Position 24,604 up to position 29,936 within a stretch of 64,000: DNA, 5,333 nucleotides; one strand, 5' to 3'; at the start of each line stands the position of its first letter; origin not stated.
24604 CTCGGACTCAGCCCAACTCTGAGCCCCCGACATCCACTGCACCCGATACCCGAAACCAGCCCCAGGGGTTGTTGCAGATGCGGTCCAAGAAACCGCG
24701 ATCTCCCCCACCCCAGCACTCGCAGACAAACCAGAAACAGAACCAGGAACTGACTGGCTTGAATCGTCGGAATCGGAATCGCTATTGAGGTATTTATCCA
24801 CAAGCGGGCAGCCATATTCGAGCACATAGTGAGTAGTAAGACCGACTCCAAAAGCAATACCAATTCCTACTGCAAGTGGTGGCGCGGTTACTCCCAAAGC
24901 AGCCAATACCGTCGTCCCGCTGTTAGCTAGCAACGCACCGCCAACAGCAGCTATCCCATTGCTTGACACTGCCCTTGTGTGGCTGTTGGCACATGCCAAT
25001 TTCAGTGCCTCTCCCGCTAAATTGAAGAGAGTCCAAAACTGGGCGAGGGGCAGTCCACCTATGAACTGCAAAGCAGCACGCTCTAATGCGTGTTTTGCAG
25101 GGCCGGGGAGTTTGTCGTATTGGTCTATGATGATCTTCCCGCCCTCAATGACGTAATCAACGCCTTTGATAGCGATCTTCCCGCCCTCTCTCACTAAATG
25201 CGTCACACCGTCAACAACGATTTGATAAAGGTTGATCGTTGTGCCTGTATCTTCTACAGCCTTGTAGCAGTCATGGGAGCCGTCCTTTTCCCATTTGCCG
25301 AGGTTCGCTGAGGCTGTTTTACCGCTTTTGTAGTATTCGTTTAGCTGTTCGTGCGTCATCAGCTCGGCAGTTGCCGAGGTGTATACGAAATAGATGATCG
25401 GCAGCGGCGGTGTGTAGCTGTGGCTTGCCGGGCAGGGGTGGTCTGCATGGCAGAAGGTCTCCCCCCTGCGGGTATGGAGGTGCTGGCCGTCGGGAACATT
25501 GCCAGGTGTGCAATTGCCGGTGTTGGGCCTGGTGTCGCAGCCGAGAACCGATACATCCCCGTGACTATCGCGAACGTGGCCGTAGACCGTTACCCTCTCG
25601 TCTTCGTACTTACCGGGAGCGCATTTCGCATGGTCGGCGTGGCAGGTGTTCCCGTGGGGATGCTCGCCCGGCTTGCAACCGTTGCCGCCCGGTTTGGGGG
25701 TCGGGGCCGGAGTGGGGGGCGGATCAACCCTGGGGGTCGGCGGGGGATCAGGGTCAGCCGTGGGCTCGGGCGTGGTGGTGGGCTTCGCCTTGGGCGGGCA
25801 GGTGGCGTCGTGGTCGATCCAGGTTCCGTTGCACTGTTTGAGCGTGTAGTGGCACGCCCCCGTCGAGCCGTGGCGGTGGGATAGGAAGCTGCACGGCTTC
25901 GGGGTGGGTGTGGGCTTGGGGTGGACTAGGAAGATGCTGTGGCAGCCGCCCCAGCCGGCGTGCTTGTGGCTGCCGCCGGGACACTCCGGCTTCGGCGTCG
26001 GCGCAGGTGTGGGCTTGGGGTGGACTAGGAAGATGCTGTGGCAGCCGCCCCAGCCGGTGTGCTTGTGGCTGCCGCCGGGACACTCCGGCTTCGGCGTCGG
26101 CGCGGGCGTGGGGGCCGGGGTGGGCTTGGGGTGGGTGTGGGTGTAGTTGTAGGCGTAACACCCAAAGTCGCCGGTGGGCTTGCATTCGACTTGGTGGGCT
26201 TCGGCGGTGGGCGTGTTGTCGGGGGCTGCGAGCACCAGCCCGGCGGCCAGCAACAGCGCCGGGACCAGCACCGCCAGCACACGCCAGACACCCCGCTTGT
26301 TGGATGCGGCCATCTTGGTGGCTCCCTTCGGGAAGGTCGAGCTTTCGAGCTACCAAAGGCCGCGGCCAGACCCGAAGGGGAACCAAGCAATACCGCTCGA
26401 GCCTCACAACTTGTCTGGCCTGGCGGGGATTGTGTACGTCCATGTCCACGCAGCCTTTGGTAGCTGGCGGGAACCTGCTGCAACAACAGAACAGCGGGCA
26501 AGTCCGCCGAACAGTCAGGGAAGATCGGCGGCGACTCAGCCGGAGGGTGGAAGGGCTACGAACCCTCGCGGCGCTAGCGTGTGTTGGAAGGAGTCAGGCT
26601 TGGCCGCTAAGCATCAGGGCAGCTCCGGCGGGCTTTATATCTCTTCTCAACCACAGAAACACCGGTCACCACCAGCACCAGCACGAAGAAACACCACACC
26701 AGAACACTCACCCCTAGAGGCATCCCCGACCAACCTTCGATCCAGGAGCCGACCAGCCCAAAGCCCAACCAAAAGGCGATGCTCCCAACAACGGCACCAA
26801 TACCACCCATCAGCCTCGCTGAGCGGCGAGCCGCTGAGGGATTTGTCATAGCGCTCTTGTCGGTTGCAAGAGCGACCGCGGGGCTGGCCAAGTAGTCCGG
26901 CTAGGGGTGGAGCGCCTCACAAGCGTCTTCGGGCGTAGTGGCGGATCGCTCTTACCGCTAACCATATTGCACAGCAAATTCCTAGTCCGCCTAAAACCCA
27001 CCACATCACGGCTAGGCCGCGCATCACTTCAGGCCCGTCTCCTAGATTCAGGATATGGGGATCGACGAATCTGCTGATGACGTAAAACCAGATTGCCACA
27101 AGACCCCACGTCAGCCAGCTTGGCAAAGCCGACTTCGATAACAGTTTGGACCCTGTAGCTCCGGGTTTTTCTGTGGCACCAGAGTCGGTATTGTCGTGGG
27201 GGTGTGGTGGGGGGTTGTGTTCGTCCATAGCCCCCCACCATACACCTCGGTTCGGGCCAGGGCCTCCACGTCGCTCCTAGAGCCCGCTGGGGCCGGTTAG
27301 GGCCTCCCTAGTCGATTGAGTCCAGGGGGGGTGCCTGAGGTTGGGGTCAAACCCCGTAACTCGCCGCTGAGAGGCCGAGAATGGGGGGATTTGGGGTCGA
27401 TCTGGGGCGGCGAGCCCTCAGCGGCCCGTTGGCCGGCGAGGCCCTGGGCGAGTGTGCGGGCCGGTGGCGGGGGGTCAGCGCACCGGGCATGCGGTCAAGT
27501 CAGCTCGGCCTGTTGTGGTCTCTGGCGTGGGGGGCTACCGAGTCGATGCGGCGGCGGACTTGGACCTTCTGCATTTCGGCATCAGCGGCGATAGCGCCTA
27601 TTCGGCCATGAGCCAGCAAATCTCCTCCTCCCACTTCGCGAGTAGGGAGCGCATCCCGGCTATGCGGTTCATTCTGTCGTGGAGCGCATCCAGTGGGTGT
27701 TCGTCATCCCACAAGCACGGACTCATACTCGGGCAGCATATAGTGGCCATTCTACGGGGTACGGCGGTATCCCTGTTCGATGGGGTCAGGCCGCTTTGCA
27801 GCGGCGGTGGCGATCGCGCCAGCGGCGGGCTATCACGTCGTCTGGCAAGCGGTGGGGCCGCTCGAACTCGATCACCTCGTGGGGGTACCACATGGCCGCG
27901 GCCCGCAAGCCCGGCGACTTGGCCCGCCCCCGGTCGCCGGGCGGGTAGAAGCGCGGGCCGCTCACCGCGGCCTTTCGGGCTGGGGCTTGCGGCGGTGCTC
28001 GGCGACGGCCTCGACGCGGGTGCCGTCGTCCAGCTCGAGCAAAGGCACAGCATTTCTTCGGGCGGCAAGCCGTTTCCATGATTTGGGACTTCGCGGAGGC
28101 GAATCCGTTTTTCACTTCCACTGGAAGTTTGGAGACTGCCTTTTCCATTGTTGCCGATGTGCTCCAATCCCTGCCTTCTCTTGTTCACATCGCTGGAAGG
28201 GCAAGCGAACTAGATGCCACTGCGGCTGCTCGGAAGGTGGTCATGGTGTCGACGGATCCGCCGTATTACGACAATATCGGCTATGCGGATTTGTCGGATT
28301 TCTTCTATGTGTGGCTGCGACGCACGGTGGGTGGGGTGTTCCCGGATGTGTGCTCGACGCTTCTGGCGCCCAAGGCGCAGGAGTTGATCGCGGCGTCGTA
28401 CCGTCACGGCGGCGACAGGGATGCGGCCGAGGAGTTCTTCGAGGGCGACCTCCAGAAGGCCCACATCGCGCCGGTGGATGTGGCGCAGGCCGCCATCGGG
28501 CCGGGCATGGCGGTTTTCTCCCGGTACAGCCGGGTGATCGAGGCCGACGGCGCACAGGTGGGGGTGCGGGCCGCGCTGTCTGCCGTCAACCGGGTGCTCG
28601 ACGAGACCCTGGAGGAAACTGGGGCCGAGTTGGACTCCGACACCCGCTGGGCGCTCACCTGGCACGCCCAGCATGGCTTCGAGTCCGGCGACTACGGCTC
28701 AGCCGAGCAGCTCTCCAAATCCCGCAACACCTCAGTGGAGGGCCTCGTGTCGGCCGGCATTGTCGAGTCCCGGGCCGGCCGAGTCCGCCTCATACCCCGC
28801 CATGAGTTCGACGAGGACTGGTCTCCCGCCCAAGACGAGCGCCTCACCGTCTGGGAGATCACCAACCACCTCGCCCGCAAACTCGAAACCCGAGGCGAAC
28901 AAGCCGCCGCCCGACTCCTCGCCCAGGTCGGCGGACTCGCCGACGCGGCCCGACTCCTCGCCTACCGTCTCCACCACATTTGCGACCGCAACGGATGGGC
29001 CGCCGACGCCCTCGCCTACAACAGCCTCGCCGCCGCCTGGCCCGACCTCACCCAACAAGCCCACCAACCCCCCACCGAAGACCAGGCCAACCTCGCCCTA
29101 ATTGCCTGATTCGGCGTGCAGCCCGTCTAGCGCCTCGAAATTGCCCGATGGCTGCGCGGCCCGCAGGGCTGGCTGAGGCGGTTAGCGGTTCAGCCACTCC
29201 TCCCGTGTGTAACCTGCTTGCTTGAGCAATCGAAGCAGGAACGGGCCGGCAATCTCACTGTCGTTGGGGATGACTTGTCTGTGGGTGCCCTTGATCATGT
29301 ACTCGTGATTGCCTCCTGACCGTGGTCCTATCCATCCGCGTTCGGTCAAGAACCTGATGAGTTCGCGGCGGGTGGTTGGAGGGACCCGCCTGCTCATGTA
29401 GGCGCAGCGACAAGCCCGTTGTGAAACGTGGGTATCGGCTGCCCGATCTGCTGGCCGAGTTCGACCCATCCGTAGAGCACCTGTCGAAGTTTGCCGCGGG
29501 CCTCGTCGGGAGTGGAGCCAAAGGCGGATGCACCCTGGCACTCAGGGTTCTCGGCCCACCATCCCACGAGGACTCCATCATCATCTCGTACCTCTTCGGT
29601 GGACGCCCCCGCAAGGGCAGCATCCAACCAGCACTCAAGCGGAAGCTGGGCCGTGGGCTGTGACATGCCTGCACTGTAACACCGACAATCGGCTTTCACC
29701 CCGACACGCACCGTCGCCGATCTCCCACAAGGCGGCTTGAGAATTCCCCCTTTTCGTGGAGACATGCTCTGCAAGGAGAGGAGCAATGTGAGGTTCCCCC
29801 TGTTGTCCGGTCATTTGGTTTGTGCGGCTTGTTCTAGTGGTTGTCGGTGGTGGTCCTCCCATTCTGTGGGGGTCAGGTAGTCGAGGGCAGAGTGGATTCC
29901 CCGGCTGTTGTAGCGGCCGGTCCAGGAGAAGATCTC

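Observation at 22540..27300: Repetitive cassette locus of unknown function: four small 2-TM paralogs, repeated spacer elements and two different cargo genes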

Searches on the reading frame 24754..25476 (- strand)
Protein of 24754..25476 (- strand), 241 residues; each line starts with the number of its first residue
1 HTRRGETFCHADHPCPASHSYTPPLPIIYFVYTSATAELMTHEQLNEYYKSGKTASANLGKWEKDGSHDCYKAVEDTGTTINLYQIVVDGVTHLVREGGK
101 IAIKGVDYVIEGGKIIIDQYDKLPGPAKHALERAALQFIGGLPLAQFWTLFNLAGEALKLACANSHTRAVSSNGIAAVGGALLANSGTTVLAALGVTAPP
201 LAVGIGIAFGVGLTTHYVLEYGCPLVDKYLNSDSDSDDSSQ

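Call 68: search_protein_representatives(protein=window:24754-25476:-)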
Query: 241 residues. Proteins with E-value up to 0.001 (for the whole library): 23; up to 1e-10: 8; up to 1e-30: 5. The best 23 are listed.
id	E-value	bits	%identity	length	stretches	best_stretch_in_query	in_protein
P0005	7.4e-80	284.3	66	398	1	40-240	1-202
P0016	6.4e-40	153.6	45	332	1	60-239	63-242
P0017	3.2e-38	148.0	44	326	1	45-238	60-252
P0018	2.0e-33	132.3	48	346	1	9-212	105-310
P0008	3.3e-33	131.6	61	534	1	9-120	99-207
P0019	1.1e-25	107.0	59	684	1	7-102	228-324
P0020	2.1e-18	83.1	55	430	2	14-82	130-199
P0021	9.2e-12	61.4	40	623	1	9-119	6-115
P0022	2.0e-10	57.0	52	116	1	55-118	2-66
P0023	5.3e-08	49.1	31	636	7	61-94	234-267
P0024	9.3e-07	45.0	23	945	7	50-104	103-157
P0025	7.2e-06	42.1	30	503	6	58-100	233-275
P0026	1.1e-05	41.5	36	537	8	58-104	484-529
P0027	1.4e-05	41.2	42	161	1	5-116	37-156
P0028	3.2e-05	40.0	30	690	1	62-200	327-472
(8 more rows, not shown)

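Call 83: predict_structure(alignment_id=A7)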
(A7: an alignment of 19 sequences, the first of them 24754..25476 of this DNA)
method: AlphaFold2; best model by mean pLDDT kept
length: 241 residues; sequences in the alignment: 19
mean_pLDDT: 61.2   pTM: 0.34
mean pLDDT of the five models: 61.2, 58.9, 58.2, 58.2, 55.8
residues with pLDDT >= 90: 33; 70-90: 24; 50-70: 121; < 50: 63
segments of 3 or more residues with pLDDT < 50: 1-10, 80-83, 89-92, 178-183, 187-213, 234-236
pLDDT, mean of each block of 10 residues (from residue 1): 45 62 84 90 93 91 84 77 47 54 58 55 62 59 57 58 58 51 48 38 33 54 63 52 41
secondary structure, 60 per line:
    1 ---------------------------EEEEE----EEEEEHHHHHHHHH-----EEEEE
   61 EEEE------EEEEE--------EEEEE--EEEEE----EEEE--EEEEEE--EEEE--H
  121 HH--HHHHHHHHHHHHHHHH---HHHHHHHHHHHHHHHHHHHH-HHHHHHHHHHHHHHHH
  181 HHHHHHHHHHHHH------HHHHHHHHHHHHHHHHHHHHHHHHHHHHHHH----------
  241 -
elements in order: E28-32 E37-41 H42-50 E56-64 E71-75 E84-88 E91-95 E100-103 E106-111 E114-117 H125-140 H144-163 H165-193 H200-230

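Call 86: fold_search(model_id=the predicted structure, library=pdb)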
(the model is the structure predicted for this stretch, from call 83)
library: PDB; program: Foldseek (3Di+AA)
matches with E <= 10: 41; with E <= 0.001: 0
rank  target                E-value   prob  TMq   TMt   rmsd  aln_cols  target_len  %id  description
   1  8y6v_I                3.0e+00  0.23  0.10  0.52   2.0        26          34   27  Near-atomic structure of icosahedrally averaged jumbo bacteriophage PhiKZ capsid (released 2024-08-14)
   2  6cah_MODEL_1_A        3.2e+00  0.08  0.10  0.22  13.5        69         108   16  NMR-based structure of the FHA-2 domain from Mycobacterium tuberculosis ABC transporter Rv1747 (released 2018-06-20)
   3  8ojl_A                3.2e+00  0.02  0.13  0.06  26.4       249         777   10  Human Mitochondrial Lon Y394E Mutant ADP Bound (released 2024-04-03)
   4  6t1p_A                3.8e+00  0.08  0.10  0.03  11.2        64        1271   14  ASR Alternansucrase in complex with isomaltononaose (released 2020-06-17)
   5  3hia_A                4.3e+00  0.07  0.11  0.30  11.1        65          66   11  Crystal structure of the choline binding domain of Spr1274 in Streptococcus pneumoniae (released 2009-08-04)
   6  7zjy_MODEL_1_A        4.8e+00  0.11  0.11  0.41  14.0        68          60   15  The NMR structure of the MAX67 effector from Magnaporthe Oryzae (released 2023-04-26)
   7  4g6t_B                4.8e+00  0.08  0.15  0.38   9.9        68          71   12  Structure of the HopA1-SchA Chaperone-Effector Complex (released 2013-06-05)
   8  6u42_7A               4.8e+00  0.02  0.10  0.12  43.4       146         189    9  Natively decorated ciliary doublet microtubule (released 2019-11-13)
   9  5yv5_A                5.1e+00  0.04  0.08  0.05   9.1        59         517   12  Crystal structure of the complex of archaeal ribosomal stalk protein aP1 and archaeal ribosome recycling factor aABCE1 (released 2018-07-18)
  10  9div_B                5.4e+00  0.04  0.13  0.20  15.1       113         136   18  The crystal structure of de novo designed ChuA binding protein C8 (released 2025-05-21)
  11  7pl5_BBB              5.4e+00  0.03  0.09  0.12  13.3        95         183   12  Crystal structure of choline-binding module (R1-R9) of LytB from Streptococcus pneumoniae (released 2022-09-07)
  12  8rke_B                5.4e+00  0.03  0.11  0.10   9.1        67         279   19  Crystal structure of the complete N-terminal region of human ZP2 (hZP2-N1N2N3) (released 2024-03-13)
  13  8oer_A                5.7e+00  0.15  0.12  0.04   6.6        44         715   16  MUC5B amino acids 26-1435 (released 2024-03-27)
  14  9gvq_B                5.7e+00  0.04  0.14  0.04  12.2       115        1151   14  MUC5AC mucin amino acids 28 to 1483 (released 2024-12-04)
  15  8br0_D                5.7e+00  0.01  0.09  0.06  18.0       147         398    7  ExoY Nucleotidyl Cyclase domain from Vibrio nigripulchritudo MARTX toxin (residue Q3455 to L3863) in complex with 3'de (released 2023-09-20)
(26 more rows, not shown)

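Call 93: search_solved_structures(query=A7, max_evalue=1)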
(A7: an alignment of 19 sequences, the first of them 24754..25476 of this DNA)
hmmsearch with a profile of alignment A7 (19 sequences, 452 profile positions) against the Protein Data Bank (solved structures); distinct sequences matched with E-value up to 1: 7.
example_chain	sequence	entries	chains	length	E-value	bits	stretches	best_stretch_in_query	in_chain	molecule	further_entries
6ha8_V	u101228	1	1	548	0.00072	22.1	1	158-275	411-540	Nucleotide-binding protein ExpZ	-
8xa1_Y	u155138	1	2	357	0.11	14.9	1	241-277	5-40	Tri1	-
4v7h_BP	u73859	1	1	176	0.13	14.6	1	205-273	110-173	60S ribosomal protein L19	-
8x9y_Z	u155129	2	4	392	0.14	14.5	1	232-265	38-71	Tri1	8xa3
7tr8_A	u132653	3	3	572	0.33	13.3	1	167-270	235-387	CRISPR-associated helicase Cas3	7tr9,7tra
7aoi_BB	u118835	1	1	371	0.45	12.9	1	213-278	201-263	mL68,mL68,mL68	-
4v7h_BF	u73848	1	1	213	0.77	12.1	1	229-282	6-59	60S ribosomal protein L7(A)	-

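Call 99: search_dna_similar(query=window:24754-25476:-, collection=phages, mode=protein, max_evalue=0.001, max_rows=5)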
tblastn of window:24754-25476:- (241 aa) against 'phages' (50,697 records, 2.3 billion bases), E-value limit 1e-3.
No match.

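Call 100: search_dna_similar(query=window:24754-25476:-, collection=plasmids, mode=protein, max_evalue=0.001, max_rows=5)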
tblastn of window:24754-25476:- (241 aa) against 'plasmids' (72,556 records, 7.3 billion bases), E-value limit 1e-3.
No match.

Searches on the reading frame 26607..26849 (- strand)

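Call 6: search_protein_families(library=pfam, max_evalue=1, proteins=[window:26607-26849:-])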
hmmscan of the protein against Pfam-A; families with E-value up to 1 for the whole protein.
window:26607-26849:- (80 aa): 4 families
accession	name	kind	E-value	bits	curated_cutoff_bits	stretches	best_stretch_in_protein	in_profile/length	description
PF14990.11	DUF4516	-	0.13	12.4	27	1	43-72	1-33/46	Domain of unknown function (DUF4516)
PF07332.16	Phage_holin_3_6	-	0.2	12.1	28.4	1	12-76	35-99/116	Putative Actinobacterial Holin-X, holin superfamily III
PF23933.1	DUF7269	-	0.4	11.2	29.1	1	21-75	1-52/162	Family of unknown function (DUF7269)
PF20990.2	DUF2207_C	-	0.48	10.5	33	1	4-57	131-184/247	Predicted membrane protein (DUF2207) C-terminal domain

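Call 91: search_protein_families(library=padloc, max_evalue=0.01, proteins=[window:26607-26849:-])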
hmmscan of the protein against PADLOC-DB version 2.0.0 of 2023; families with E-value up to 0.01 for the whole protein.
window:26607-26849:- (80 aa): 0 families

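Call 92: search_protein_families(library=ncbifam, max_evalue=0.01, proteins=[window:26607-26849:-])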
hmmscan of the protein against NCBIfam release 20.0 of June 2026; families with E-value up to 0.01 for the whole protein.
window:26607-26849:- (80 aa): 0 families

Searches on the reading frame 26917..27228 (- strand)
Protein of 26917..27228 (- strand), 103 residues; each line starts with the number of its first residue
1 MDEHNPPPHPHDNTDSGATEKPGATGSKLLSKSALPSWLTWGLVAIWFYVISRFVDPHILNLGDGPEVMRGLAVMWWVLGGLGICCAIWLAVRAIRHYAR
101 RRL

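Call 6: search_protein_families(library=pfam, max_evalue=1, proteins=[window:26917-27228:-])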
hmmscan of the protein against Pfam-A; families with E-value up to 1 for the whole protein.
window:26917-27228:- (103 aa): 1 family
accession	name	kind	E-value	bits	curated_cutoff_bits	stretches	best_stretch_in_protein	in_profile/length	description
PF13567.11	DUF4131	-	0.6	10.2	31.6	1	35-99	3-55/165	Domain of unknown function (DUF4131)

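Call 91: search_protein_families(library=padloc, max_evalue=0.01, proteins=[window:26917-27228:-])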
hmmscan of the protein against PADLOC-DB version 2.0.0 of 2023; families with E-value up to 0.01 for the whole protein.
window:26917-27228:- (103 aa): 0 families

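Call 92: search_protein_families(library=ncbifam, max_evalue=0.01, proteins=[window:26917-27228:-])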
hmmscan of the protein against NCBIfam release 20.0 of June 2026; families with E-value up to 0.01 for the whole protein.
window:26917-27228:- (103 aa): 0 families

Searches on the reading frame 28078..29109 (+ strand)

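Call 82: search_protein_families(library=pfam, max_evalue=0.001, proteins=[window:28078-29109:+])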
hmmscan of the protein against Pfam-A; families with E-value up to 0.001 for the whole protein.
window:28078-29109:+ (343 aa): 0 families

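Call 91: search_protein_families(library=padloc, max_evalue=0.01, proteins=[window:28078-29109:+])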
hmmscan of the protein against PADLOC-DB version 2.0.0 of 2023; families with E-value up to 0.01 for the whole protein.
window:28078-29109:+ (343 aa): 6 families
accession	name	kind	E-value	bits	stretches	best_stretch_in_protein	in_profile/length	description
PDLC00660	HmaB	-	4.6e-115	383.6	2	119-338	750-964/967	DNA-adenine methylase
PDLC00661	HmaB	-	3.5e-111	370.7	2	115-331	746-962/973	DNA-adenine methylase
PDLC03233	MTase_II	-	6.2e-12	42.8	1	1-136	438-579/731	Type II methyltransferase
PDLC03352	MTase_II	-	2.4e-08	30.3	1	45-87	555-599/1023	Type II methyltransferase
PDLC02189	DUF1156_MTase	-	0.00024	17.4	1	55-84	548-577/944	-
PDLC03314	MTase_II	-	0.00026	17.2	1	16-83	509-576/944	Type II methyltransferase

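Call 92: search_protein_families(library=ncbifam, max_evalue=0.01, proteins=[window:28078-29109:+])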
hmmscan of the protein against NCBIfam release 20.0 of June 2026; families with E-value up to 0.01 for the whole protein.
window:28078-29109:+ (343 aa): 1 family
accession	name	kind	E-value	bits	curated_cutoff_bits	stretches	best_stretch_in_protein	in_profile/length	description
NF042963.1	DUF1156_antiphage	equivalog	1.3e-06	26.8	1000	1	43-90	563-610/960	anti-phage-associated DUF1156 domain-containing protein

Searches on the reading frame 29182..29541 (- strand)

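Call 82: search_protein_families(library=pfam, max_evalue=0.001, proteins=[window:29182-29541:-])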
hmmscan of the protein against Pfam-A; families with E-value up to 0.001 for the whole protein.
window:29182-29541:- (119 aa): 1 family
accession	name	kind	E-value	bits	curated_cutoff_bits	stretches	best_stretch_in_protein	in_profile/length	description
PF07927.17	HicA_toxin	-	1.4e-07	31.9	27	1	59-110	2-57/58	HicA toxin of bacterial toxin-antitoxin,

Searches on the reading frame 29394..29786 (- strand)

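Call 82: search_protein_families(library=pfam, max_evalue=0.001, proteins=[window:29394-29786:-])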
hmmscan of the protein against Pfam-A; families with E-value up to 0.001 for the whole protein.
window:29394-29786:- (130 aa): 1 family
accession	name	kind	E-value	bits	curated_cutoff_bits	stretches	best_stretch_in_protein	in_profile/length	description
PF21748.3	UPF0150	-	4.5e-08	33.3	27.3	1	54-119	3-64/64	UPF0150-like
